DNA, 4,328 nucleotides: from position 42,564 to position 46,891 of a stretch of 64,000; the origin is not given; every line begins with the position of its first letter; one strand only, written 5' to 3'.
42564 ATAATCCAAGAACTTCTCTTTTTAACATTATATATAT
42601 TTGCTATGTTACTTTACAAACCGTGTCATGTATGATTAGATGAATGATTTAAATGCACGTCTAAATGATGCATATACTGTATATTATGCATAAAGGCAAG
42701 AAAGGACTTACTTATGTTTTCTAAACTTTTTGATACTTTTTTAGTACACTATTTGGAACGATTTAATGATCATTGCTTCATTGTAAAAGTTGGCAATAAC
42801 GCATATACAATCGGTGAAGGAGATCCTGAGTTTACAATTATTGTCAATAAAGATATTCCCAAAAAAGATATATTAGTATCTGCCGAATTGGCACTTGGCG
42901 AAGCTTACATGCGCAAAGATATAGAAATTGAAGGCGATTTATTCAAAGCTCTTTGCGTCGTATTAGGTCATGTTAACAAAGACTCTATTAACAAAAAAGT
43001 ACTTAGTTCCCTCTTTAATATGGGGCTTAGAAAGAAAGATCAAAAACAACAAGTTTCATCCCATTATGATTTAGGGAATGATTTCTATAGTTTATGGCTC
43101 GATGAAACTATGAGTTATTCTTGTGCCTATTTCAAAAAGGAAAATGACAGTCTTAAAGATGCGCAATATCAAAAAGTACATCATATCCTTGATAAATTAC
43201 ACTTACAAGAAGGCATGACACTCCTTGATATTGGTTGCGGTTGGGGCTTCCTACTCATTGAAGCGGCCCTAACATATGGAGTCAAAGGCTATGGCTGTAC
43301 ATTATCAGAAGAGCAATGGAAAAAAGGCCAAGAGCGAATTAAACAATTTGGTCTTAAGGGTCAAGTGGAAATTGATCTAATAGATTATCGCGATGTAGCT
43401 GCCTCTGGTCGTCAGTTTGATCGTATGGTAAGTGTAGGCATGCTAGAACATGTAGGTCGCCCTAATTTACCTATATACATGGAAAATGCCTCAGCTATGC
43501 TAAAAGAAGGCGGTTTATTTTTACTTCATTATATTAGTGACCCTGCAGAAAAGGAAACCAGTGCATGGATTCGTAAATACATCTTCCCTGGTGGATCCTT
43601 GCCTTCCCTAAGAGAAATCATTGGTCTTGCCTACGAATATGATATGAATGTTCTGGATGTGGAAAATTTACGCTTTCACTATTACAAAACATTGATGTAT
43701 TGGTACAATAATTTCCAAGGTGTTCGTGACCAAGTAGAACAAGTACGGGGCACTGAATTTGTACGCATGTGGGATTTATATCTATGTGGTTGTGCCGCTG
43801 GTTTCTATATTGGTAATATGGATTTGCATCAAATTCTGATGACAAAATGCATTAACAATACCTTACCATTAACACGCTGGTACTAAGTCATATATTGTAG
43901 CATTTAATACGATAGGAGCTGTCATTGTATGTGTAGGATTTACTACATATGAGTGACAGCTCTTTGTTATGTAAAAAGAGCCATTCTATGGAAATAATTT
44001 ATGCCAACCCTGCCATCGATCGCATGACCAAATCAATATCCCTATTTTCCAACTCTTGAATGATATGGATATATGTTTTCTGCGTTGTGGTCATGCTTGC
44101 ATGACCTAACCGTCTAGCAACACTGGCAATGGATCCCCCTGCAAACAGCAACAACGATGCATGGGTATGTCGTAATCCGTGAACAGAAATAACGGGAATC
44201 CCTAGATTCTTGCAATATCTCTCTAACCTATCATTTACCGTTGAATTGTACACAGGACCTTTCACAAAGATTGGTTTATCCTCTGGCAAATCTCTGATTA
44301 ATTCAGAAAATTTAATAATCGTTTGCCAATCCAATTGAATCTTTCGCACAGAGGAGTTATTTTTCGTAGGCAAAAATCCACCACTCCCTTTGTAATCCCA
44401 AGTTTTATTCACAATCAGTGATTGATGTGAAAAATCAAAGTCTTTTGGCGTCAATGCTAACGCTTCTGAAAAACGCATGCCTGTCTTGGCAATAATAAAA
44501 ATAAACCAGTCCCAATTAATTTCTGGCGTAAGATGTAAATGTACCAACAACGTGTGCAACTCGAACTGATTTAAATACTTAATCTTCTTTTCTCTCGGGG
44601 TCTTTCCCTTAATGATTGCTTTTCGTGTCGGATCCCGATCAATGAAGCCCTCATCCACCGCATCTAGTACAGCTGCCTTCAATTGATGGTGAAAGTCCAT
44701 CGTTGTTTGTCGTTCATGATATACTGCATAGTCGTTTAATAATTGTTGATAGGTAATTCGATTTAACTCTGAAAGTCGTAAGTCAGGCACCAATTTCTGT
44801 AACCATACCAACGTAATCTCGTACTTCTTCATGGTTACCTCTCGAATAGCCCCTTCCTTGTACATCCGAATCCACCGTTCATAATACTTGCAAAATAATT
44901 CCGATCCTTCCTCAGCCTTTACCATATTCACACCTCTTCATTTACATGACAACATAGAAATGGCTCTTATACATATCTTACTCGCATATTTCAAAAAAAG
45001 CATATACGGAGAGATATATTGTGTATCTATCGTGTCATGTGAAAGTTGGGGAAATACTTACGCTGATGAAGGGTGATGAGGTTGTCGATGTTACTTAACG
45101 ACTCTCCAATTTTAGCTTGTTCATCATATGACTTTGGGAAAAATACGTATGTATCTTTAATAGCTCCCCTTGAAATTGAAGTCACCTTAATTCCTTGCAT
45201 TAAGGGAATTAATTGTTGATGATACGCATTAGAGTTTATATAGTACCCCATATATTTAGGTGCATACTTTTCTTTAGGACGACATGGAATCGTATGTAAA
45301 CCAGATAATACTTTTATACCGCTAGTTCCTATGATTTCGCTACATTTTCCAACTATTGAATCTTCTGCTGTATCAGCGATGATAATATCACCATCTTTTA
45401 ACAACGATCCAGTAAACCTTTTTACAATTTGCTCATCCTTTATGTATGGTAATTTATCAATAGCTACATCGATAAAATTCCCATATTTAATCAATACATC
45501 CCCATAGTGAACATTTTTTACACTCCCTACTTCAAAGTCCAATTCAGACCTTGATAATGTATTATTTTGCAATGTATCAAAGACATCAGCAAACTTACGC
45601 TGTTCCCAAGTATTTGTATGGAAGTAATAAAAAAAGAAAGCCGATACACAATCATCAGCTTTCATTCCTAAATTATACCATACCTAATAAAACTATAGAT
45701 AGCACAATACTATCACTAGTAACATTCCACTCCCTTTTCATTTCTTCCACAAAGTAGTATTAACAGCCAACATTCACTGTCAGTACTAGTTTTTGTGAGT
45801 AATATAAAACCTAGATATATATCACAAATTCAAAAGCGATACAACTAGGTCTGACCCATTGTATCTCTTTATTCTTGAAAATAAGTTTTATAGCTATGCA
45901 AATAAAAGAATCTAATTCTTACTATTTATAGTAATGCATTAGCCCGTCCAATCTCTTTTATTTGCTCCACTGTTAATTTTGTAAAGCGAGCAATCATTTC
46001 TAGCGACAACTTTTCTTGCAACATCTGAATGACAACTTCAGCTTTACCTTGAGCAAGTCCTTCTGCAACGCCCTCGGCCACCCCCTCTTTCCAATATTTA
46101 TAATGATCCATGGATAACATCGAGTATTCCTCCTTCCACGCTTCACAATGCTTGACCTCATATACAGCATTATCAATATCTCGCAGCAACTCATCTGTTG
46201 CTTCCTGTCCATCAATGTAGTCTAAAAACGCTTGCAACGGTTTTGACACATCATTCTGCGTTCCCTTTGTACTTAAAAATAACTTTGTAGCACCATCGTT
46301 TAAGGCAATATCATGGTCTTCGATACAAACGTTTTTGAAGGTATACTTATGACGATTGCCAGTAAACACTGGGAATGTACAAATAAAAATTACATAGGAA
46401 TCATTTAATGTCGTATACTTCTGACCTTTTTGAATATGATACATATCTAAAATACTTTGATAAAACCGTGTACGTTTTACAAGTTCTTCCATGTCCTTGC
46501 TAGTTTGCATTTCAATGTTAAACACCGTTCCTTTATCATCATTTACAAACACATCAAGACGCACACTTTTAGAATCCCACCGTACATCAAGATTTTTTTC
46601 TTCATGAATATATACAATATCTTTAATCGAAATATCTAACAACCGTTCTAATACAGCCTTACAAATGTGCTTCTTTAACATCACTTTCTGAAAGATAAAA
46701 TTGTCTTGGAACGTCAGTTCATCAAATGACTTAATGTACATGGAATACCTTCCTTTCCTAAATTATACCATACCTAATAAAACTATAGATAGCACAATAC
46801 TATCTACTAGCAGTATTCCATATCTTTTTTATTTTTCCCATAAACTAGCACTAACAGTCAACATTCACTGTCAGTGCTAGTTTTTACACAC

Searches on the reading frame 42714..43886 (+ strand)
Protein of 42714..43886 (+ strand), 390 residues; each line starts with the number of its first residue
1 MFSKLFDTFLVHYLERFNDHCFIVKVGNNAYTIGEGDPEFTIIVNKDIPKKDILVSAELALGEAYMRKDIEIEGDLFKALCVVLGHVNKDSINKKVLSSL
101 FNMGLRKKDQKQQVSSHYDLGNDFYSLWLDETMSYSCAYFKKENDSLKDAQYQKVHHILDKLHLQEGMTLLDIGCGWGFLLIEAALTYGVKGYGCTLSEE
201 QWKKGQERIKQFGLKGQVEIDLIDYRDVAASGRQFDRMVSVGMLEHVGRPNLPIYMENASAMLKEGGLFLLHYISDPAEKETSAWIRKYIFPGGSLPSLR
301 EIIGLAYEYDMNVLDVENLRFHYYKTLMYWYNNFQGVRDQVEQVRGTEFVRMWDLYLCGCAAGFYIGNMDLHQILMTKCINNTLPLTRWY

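Call 75: search_protein_families(library=padloc, proteins=[window:42714-43886:+], max_evalue=0.001)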
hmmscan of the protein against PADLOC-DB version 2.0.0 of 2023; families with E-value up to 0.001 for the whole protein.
window:42714-43886:+ (390 aa): 1 family
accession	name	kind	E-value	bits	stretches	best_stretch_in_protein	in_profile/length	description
PDLC04134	mad2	-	6.4e-21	72.7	1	152-290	277-413/492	mads_2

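Call 89: search_protein_families(library=pfam, proteins=[window:42714-43886:+], max_evalue=0.001)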
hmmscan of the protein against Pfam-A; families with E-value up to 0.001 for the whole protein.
window:42714-43886:+ (390 aa): 8 families
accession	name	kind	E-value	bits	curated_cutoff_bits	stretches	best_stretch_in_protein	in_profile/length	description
PF02353.26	CMAS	-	1.6e-97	326.6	27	1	107-374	3-273/273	Mycolic acid cyclopropane synthetase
PF25371.1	DUF7884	-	2.2e-14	53.9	27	1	29-80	22-75/90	Domain of unknown function (DUF7884)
PF13649.12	Methyltransf_25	-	1.2e-13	52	27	1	171-267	2-97/97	Methyltransferase domain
PF13489.12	Methyltransf_23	-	2e-11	44.3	27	1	157-312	11-160/164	Methyltransferase domain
PF08242.18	Methyltransf_12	-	7.2e-11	43.1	30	1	171-269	1-98/98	Methyltransferase domain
PF13847.12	Methyltransf_31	-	1.8e-10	41.1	27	1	165-275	2-113/145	Methyltransferase domain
PF08241.18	Methyltransf_11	-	1.1e-09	39.2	21.2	1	171-270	1-94/95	Methyltransferase domain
PF08123.19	DOT1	-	0.00038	20.5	23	1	151-212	27-96/205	Histone methylation protein DOT1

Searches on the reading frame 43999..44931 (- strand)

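Call 75: search_protein_families(library=padloc, proteins=[window:43999-44931:-], max_evalue=0.001)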
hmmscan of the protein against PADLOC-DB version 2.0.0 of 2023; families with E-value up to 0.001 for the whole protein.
window:43999-44931:- (310 aa): 0 families

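Call 89: search_protein_families(library=pfam, proteins=[window:43999-44931:-], max_evalue=0.001)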
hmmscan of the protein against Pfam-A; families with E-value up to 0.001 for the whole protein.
window:43999-44931:- (310 aa): 2 families
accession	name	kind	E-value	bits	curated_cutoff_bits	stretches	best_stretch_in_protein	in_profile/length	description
PF00589.27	Phage_integrase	-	2.5e-20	73.4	27.1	1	119-290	2-168/172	Phage integrase family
PF13102.12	Phage_int_SAM_5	-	0.00032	21.4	22.3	1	13-103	2-94/98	Phage integrase SAM-like domain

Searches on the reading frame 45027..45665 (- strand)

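Call 75: search_protein_families(library=padloc, proteins=[window:45027-45665:-], max_evalue=0.001)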
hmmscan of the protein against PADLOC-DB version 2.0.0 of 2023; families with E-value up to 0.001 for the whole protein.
window:45027-45665:- (212 aa): 53 families (the best 25 are shown)
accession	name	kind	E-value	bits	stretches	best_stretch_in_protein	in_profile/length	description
PDLC03064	Specificity_I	-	3.4e-33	113.5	1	14-204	14-191/409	Type I specificity subunit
PDLC03087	Specificity_I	-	3.5e-31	106.5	1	16-204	11-191/418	Type I specificity subunit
PDLC03124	Specificity_I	-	6.3e-31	106.7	1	13-204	13-195/413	Type I specificity subunit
PDLC03078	Specificity_I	-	7.5e-22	76.4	1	17-203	225-402/419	Type I specificity subunit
PDLC03185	Specificity_I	-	3.6e-21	73.9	1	17-203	217-391/408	Type I specificity subunit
PDLC03178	Specificity_I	-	1.6e-18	65.3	1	12-203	210-394/411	Type I specificity subunit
PDLC03165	Specificity_I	-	1e-16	59.4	1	19-201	20-392/411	Type I specificity subunit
PDLC03098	Specificity_I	-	1.6e-16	58.7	1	19-203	249-416/443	Type I specificity subunit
PDLC03113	Specificity_I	-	1.9e-16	57.9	1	17-203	17-194/422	Type I specificity subunit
PDLC03090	Specificity_I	-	6.4e-14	50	1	18-202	20-195/434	Type I specificity subunit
PDLC03146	Specificity_I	-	1.1e-13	49.1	1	17-199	222-392/420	Type I specificity subunit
PDLC03089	Specificity_I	-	1.4e-13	48.8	1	20-202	5-177/446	Type I specificity subunit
PDLC03057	Specificity_I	-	4.5e-13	46.8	1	20-187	16-173/407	Type I specificity subunit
PDLC03105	Specificity_I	-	1.1e-12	46.2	1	59-194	271-402/448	Type I specificity subunit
PDLC03101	Specificity_I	-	6.5e-12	43.7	1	18-203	211-384/411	Type I specificity subunit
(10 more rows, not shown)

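Call 89: search_protein_families(library=pfam, proteins=[window:45027-45665:-], max_evalue=0.001)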
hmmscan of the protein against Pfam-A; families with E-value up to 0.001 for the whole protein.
window:45027-45665:- (212 aa): 1 family
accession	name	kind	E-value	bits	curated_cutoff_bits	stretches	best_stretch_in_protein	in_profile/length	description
PF01420.25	Methylase_S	-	1.3e-05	26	22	1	19-203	3-162/168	Type I restriction modification DNA specificity domain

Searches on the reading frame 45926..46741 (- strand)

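Call 75: search_protein_families(library=padloc, proteins=[window:45926-46741:-], max_evalue=0.001)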
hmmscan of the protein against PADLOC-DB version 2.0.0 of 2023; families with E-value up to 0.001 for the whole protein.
window:45926-46741:- (271 aa): 1 family
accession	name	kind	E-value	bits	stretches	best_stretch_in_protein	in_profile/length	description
PDLC01084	C3a178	-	0.00079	17.9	0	185-245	15-77/90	putative invertase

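Call 89: search_protein_families(library=pfam, proteins=[window:45926-46741:-], max_evalue=0.001)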
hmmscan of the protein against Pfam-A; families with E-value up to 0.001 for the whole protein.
window:45926-46741:- (271 aa): 1 family
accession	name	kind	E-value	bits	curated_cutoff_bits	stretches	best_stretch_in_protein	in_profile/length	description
PF12784.13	PDDEXK_2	-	4.9e-14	53.1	27.4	1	24-141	17-134/229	PD-(D/E)XK nuclease family transposase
